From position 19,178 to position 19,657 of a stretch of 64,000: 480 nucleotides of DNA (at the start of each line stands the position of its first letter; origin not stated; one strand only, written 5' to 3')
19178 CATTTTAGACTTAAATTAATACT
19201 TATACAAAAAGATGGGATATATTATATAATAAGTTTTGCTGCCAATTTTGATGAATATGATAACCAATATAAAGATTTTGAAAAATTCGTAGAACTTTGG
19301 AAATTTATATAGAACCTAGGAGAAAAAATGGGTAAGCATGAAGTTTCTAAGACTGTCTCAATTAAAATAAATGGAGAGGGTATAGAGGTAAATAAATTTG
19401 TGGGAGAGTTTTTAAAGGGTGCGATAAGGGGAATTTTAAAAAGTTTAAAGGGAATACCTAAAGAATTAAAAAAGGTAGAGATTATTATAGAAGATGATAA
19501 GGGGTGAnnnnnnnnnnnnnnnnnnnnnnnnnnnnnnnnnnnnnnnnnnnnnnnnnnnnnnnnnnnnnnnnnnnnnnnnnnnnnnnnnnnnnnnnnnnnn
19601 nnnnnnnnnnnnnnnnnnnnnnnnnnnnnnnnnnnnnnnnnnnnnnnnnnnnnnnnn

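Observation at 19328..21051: AMMECR1 plus AmmeMemoRadiSam radical SAM pair without Memo in the window, preceded by a coupled 59-aa ORF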

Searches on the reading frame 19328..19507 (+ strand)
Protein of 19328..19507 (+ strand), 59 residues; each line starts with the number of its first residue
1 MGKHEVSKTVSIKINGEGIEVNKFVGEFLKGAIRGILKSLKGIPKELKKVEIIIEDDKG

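Call 3: search_protein_families(library=pfam, proteins=[window:19328-19507:+], max_evalue=0.1)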
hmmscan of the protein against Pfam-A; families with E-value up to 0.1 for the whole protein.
window:19328-19507:+ (59 aa): 0 families

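Call 4: search_protein_families(library=ncbifam, proteins=[window:19328-19507:+], max_evalue=0.1)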
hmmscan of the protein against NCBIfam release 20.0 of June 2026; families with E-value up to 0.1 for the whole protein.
window:19328-19507:+ (59 aa): 4 families
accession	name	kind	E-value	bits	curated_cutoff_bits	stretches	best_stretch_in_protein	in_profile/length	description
NF011065.0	PRK14494.1-4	equivalog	9.9e-06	25.1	287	1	6-54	196-242/244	putative molybdopterin-guanine dinucleotide biosynthesis protein MobB/FeS domain-containing protein protein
NF011064.0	PRK14494.1-3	equivalog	1.1e-05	25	418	1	9-57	197-244/244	putative molybdopterin-guanine dinucleotide biosynthesis protein MobB/FeS domain-containing protein protein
NF011062.0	PRK14494.1-1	equivalog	1.5e-05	24.6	323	1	6-57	178-228/231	putative molybdopterin-guanine dinucleotide biosynthesis protein MobB/FeS domain-containing protein protein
NF011063.0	PRK14494.1-2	equivalog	1.9e-05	24.5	258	1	8-56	177-225/227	putative molybdopterin-guanine dinucleotide biosynthesis protein MobB/FeS domain-containing protein protein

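Call 7: find_homologous_proteins(query=window:19328-19504:+, max_evalue=0.001)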
Query window:19328-19504:+ (59 aa): 7 proteins with E <= 0.001 among 8 candidates.
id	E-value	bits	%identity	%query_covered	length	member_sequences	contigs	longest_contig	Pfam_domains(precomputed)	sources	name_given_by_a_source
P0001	5.8e-28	112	100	100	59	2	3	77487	-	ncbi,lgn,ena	-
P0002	3.9e-23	97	84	97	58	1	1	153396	-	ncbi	-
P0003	1.3e-19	86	74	80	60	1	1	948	-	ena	-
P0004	1.0e-18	84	71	98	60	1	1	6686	-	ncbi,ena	-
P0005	5.5e-18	81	67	98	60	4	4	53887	-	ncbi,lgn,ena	-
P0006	9.2e-18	81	75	95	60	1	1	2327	-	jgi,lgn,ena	-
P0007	3.6e-16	76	71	95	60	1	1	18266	-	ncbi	-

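Call 9: find_encoding_contigs(protein=P0001, flank=10000, max_places=3)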
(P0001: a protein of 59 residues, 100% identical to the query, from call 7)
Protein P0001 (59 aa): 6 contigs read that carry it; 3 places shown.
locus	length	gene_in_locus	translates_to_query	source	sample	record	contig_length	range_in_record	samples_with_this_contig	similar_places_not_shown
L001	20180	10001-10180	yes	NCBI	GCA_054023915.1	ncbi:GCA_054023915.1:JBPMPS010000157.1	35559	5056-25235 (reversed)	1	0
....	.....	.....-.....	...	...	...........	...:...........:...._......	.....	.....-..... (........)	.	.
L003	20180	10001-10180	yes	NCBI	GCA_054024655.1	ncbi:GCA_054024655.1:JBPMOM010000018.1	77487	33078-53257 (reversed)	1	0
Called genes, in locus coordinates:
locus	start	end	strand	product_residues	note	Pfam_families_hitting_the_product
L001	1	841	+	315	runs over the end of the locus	PF00294:PfkB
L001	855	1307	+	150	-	PF00571:CBS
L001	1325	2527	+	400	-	PF00365:PFK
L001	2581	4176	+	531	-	PF11832:DUF3352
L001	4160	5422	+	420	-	PF10142:PhoPQ_related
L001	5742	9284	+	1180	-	PF01855:POR_N, PF17147:PFOR_II, PF01558:POR, PF10371:EKR, PF00037:Fer4 (weak), PF12837:Fer4_6 (weak), PF12838:Fer4_7, PF13484:Fer4_16, +7 more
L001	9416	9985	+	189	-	-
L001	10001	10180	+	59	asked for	-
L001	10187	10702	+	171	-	PF01871:AMMECR1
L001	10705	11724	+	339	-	PF04055:Radical_SAM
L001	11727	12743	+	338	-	PF06723:MreB_Mbl, PF14450:FtsA (weak)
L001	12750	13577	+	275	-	PF04085:MreC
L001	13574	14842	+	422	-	PF00675:Peptidase_M16, PF05193:Peptidase_M16_C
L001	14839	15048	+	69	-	PF06107:DUF951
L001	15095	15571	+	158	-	PF02577:BFN_dom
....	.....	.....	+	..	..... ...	-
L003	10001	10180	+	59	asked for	-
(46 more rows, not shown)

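Call 10: find_encoding_contigs(protein=P0002, flank=10000, max_places=3)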
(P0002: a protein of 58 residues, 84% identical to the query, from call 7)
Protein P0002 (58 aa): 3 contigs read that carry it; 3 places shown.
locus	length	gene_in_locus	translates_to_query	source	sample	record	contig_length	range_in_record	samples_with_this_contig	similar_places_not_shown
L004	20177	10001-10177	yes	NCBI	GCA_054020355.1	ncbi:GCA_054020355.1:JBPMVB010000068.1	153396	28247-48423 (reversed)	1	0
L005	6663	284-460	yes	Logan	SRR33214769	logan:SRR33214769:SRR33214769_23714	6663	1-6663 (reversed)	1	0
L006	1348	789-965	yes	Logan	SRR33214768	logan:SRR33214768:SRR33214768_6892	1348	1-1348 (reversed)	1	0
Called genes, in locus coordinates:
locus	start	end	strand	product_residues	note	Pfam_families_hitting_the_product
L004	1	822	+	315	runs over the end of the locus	PF00294:PfkB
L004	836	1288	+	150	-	PF00571:CBS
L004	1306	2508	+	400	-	PF00365:PFK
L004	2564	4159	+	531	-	PF11832:DUF3352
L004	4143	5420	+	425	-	PF10142:PhoPQ_related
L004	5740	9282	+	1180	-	PF01855:POR_N, PF17147:PFOR_II, PF01558:POR, PF10371:EKR, PF00037:Fer4 (weak), PF12837:Fer4_6 (weak), PF12838:Fer4_7, PF13484:Fer4_16, +5 more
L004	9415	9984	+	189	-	-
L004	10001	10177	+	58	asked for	-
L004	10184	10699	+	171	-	PF01871:AMMECR1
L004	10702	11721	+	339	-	PF04055:Radical_SAM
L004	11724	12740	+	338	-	PF06723:MreB_Mbl, PF14450:FtsA (weak)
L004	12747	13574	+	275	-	PF04085:MreC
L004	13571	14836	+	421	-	PF00675:Peptidase_M16, PF05193:Peptidase_M16_C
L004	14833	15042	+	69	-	PF06107:DUF951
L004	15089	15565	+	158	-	PF02577:BFN_dom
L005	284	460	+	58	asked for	-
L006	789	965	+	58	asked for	-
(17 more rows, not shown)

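Call 11: find_encoding_contigs(protein=P0005, flank=10000, max_places=3)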
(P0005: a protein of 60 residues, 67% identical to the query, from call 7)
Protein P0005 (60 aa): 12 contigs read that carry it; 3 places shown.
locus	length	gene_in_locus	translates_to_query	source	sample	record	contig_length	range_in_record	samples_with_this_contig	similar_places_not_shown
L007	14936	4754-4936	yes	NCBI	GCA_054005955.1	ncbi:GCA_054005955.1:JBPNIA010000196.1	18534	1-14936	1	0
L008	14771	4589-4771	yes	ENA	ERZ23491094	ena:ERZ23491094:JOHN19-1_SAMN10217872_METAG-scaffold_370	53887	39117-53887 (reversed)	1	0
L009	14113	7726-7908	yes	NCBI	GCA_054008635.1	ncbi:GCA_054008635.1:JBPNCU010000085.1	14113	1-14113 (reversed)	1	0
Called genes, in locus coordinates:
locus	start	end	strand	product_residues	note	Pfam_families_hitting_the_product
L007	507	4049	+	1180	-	PF01855:POR_N, PF17147:PFOR_II, PF01558:POR, PF10371:EKR, PF00037:Fer4 (weak), PF12838:Fer4_7, PF13484:Fer4_16, PF02775:TPP_enzyme_C, +5 more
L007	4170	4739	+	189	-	PF18933:PsbP_2 (weak)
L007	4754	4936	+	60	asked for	-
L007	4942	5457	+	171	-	PF01871:AMMECR1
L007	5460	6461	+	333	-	PF04055:Radical_SAM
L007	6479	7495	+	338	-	PF06723:MreB_Mbl, PF14450:FtsA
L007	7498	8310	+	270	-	PF04085:MreC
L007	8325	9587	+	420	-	PF00675:Peptidase_M16, PF05193:Peptidase_M16_C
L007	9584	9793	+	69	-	PF06107:DUF951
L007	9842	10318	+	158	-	PF02577:BFN_dom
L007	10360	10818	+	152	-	PF01668:SmpB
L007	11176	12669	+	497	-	PF07833:Cu_amine_oxidN1, PF11741:AMIN, PF01520:Amidase_3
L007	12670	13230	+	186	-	PF10646:Germane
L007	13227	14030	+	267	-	PF01728:FtsJ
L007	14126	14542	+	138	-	-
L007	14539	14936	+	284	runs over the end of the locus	PF01513:NAD_kinase, PF20143:NAD_kinase_C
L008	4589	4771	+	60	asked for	-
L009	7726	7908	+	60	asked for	-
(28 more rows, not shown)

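Call 20: search_protein_representatives(alignment_id=A1)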
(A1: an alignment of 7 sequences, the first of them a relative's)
Query: 7 sequences, 60 profile positions. Proteins with E-value up to 0.001 (for the whole library): 202; up to 1e-10: 4; up to 1e-30: 0. The best 150 are listed.
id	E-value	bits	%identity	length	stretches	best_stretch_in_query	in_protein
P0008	1.5e-26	108.1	-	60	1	1-60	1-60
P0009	9.9e-14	67.0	-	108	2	11-59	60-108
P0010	2.2e-11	59.5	-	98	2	8-54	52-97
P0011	5.4e-11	58.3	-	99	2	8-45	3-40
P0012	1.6e-10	56.8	-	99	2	11-54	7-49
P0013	1.9e-10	56.5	-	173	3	10-57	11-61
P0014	2.0e-10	56.5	-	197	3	6-55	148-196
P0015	3.3e-10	55.8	-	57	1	7-59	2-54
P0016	6.7e-10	54.8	-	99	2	8-55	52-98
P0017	1.0e-09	54.2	-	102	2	8-57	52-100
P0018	1.8e-09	53.4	-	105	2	10-58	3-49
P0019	2.6e-09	52.9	-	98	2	8-54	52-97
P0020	3.9e-09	52.3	-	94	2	5-55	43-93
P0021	1.1e-08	50.9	-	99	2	7-43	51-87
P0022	2.8e-08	49.6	-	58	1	8-58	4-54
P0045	8.5e-07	44.8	-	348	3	12-58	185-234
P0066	2.6e-06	43.3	-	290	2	8-55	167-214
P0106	2.3e-05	40.3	-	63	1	6-59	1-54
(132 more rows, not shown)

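Call 22: search_protein_families(library=pfam, proteins=[P0010, P0011, P0013, P0014, P0045, P0066, P0015, P0009], max_evalue=1)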
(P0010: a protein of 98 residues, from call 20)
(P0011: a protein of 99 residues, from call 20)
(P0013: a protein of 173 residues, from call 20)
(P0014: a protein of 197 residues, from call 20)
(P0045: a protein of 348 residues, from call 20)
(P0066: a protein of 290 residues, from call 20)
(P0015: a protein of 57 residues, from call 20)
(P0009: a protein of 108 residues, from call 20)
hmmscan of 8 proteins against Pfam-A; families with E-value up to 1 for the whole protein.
P0010 (98 aa): 0 families

P0011 (99 aa): 1 family
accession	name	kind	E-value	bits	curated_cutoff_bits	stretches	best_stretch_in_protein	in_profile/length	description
PF13464.11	RodZ_C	-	0.017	15.5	23.9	1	42-70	37-65/72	RodZ C-terminal domain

P0013 (173 aa): 1 family
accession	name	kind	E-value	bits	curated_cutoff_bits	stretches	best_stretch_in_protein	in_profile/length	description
PF19048.6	SidE_mART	-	0.054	12.8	27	0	132-169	34-70/337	SidE mono-ADP-ribosyltransferase domain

P0014 (197 aa): 0 families

P0045 (348 aa): 15 families
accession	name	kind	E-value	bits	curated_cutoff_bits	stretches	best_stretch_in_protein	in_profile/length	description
PF03205.20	MobB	-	2.7e-32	111.9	26.6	1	3-117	1-116/133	Molybdopterin guanine dinucleotide synthesis protein B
PF01656.29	CbiA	-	6.2e-05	23.4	25.4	1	8-165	6-54/125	CobQ/CobB/MinD/ParA nucleotide binding domain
PF20720.3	nSTAND3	-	0.0052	16.9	27.2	1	2-42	18-57/155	Novel STAND NTPase 3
PF03266.21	NTPase_1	-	0.013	15.8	23.9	1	5-35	3-33/168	NTPase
PF13173.12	AAA_14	-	0.017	15.6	27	1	2-46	3-39/129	AAA domain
PF00910.28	RNA_helicase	-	0.031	15.2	21.5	1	5-53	2-45/105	RNA helicase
PF13401.12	AAA_22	-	0.057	14.2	27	1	3-54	7-49/130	AAA domain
PF13238.12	AAA_18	-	0.061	14.2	29.4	1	5-99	2-79/128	AAA domain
PF24883.2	NPHP3_N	-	0.063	13.9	24.8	1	4-37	25-58/164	Nephrocystin 3, N-terminal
PF22458.1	RsmF-B_ferredox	-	0.1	13.2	27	0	288-325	18-55/74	Methyltr_RsmF/B-like, ferredoxin-like domain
PF13685.12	Fe-ADH_2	-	0.13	12.7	28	1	4-69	22-85/149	Iron-containing alcohol dehydrogenase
PF14516.12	AAA_35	-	0.18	11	27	0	3-37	33-67/331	AAA-like domain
PF00006.31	ATP-synt_ab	-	0.27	11.3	29.5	0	5-28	18-41/213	ATP synthase alpha/beta family, nucleotide-binding domain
PF22109.2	Zn_ribbon_tTFIIB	-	0.32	11.4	28.6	0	269-282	16-29/40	Transcription factor IIB, zinc ribbon, Trypanosome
PF13191.12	AAA_16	-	0.39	11.7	32.6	1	3-40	26-63/167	AAA ATPase domain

P0066 (290 aa): 25 families
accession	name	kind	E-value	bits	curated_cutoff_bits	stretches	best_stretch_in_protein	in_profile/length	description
PF03205.20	MobB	-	5.1e-31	107.7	26.6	1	4-127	1-130/133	Molybdopterin guanine dinucleotide synthesis protein B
PF01656.29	CbiA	-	2.5e-06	27.9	25.4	1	5-37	2-34/125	CobQ/CobB/MinD/ParA nucleotide binding domain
PF20720.3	nSTAND3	-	0.00025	21.2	27.2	1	4-40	19-55/155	Novel STAND NTPase 3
PF13191.12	AAA_16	-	0.0013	19.6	32.6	1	2-59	24-83/167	AAA ATPase domain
PF13500.12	AAA_26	-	0.011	16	27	1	11-108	10-113/198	AAA domain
PF03308.22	MeaB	-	0.013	14.9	23.1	1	4-37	35-68/273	Methylmalonyl Co-A mutase-associated GTPase MeaB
PF13399.11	LytR_C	-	0.014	16.8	22.2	1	12-102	9-86/86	LytR cell envelope-related transcriptional attenuator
PF09140.17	MipZ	-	0.014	15.2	20.7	1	6-97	3-103/262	ATPase MipZ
PF00485.24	PRK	-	0.024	14.9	22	1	4-53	1-49/196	Phosphoribulokinase / Uridine kinase family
PF01580.24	FtsK_SpoIIIE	-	0.027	14.4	24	1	3-29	40-66/221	FtsK/SpoIIIE family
PF01583.26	APS_kinase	-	0.039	14.4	21.1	1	4-36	4-36/152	Adenylylsulphate kinase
PF13238.12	AAA_18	-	0.044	14.7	29.4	1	5-66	1-62/128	AAA domain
PF13579.12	Glyco_trans_4_4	-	0.05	14.4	29.7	1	14-125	2-102/158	Glycosyl transferase 4-like domain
PF13401.12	AAA_22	-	0.059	14.1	27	1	4-34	7-37/130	AAA domain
PF19993.5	DO-GTPase2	-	0.063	13.4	27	1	4-28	2-26/226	Double-GTPase 2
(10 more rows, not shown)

P0015 (57 aa): 0 families

P0009 (108 aa): 3 families
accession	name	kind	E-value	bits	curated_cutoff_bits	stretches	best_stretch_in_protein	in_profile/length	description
PF10963.14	Phage_TAC_10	-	0.0042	17.7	25.7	1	8-62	23-77/82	Phage tail assembly chaperone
PF18289.6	HU-CCDC81_euk_2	-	0.047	14.1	26.1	0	73-106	16-49/75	CCDC81 eukaryotic HU domain 2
PF13464.11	RodZ_C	-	0.082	13.3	23.9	0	48-81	38-71/72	RodZ C-terminal domain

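Call 30: find_homologous_proteins(query=A2, max_evalue=0.001)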
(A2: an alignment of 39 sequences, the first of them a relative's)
Query A2 (39 sequences) (59 aa, profile of the alignment): 96 proteins with E <= 0.001 among 628 candidates.
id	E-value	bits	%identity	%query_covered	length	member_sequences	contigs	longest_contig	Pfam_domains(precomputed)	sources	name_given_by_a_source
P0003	7.8e-20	88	74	80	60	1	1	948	-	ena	-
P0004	2.8e-19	86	71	98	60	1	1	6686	-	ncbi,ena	-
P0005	2.8e-19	86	67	98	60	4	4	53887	-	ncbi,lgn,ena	-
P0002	3.3e-19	86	84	97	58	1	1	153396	-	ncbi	-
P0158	9.2e-19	84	36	85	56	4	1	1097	-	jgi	jgi:hypothetical protein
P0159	1.5e-18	84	40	85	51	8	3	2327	-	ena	-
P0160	2.5e-18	83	40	85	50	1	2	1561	-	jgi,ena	jgi:hypothetical protein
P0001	3.6e-18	83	100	100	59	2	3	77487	-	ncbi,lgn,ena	-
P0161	5.5e-18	82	36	75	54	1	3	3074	-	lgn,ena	-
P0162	6.1e-18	82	36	85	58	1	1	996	-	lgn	-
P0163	6.5e-18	82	36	85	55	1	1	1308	-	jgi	jgi:hypothetical protein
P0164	7.4e-18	82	40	85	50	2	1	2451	-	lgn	-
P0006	1.0e-17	81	75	95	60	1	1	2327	-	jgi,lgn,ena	-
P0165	1.3e-17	81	40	85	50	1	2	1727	-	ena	-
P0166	1.6e-17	80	35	92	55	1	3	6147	-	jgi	jgi:hypothetical protein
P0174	6.7e-17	79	41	78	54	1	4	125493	-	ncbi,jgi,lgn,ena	ncbi:MAG: hypothetical protein PVH61_05645 [Candidatus Aminicenantes bacterium]|jgi:hypothetical pro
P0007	3.9e-16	76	71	95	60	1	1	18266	-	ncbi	-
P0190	5.6e-16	76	34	85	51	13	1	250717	-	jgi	jgi:hypothetical protein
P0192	5.8e-16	76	31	93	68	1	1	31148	-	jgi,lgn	jgi:hypothetical protein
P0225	5.1e-14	69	33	86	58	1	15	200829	-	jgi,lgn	jgi:hypothetical protein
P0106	1.4e-13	68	35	83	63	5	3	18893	-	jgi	-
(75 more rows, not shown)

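Call 31: find_encoding_contigs(protein=P0174, flank=6000, max_places=1)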
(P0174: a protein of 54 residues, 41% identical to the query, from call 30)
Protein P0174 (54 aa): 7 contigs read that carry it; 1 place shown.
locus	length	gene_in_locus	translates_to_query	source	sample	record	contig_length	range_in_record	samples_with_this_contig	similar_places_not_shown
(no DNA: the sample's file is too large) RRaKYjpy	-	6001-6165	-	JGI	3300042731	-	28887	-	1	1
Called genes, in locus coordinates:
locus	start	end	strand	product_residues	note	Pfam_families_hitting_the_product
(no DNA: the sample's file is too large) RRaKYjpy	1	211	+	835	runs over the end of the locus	PF05448:AXE1 (faint), PF02129:Peptidase_S15 (faint), PF00326:Peptidase_S9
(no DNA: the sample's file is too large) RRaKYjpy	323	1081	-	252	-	PF00106:adh_short, PF01370:Epimerase (weak), PF08659:KR, PF13561:adh_short_C2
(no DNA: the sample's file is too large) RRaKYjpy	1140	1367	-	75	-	PF11009:BrxC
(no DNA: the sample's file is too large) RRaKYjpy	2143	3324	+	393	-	PF01520:Amidase_3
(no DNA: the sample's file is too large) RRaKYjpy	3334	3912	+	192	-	PF10646:Germane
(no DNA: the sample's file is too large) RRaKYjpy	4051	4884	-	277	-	PF05569:Peptidase_M56 (faint), PF01435:Peptidase_M48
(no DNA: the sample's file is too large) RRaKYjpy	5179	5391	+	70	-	PF07311:Dodecin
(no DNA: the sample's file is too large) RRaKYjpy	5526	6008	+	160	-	PF03205:MobB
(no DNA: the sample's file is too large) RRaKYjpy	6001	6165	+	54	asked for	-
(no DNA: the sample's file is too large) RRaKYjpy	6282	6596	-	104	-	-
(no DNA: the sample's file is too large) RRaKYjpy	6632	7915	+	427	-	PF02730:AFOR_N, PF01257:2Fe-2S_thioredx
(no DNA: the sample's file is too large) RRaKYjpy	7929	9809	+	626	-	PF01257:2Fe-2S_thioredx (weak), PF01512:Complex1_51K, PF10531:SLBB (weak), PF00037:Fer4 (faint), PF10589:NADH_4Fe-4S, PF12838:Fer4_7 (weak), PF13187:Fer4_9 (weak), PF14697:Fer4_21 (weak)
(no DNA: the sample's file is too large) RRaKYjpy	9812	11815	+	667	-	PF13510:Fer2_4, PF00037:Fer4 (faint), PF12838:Fer4_7, PF14697:Fer4_21, PF01314:AFOR_C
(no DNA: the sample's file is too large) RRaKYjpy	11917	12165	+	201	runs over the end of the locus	PF00899:ThiF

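Call 32: find_encoding_contigs(protein=P0190, flank=6000, max_places=1)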
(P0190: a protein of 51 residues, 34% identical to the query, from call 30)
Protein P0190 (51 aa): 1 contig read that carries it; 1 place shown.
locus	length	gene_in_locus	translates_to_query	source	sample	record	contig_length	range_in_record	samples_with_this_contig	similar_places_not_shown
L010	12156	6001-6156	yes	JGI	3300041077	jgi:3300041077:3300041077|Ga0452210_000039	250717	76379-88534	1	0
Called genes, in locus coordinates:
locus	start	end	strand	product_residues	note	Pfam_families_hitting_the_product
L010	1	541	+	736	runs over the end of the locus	PF20245:DUF6600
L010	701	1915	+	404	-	-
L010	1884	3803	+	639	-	-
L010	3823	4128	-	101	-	PF03992:ABM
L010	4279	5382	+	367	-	PF01168:Ala_racemase_N, PF14031:D-ser_dehydrat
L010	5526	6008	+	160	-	PF03205:MobB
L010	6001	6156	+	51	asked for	-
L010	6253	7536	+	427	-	PF02730:AFOR_N, PF01257:2Fe-2S_thioredx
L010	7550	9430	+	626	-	PF01257:2Fe-2S_thioredx (weak), PF01512:Complex1_51K, PF10531:SLBB (weak), PF00037:Fer4 (faint), PF10589:NADH_4Fe-4S, PF13187:Fer4_9 (weak), PF14697:Fer4_21 (weak)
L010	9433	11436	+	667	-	PF13510:Fer2_4, PF00037:Fer4 (faint), PF12838:Fer4_7, PF14697:Fer4_21, PF01314:AFOR_C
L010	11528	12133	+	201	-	PF00899:ThiF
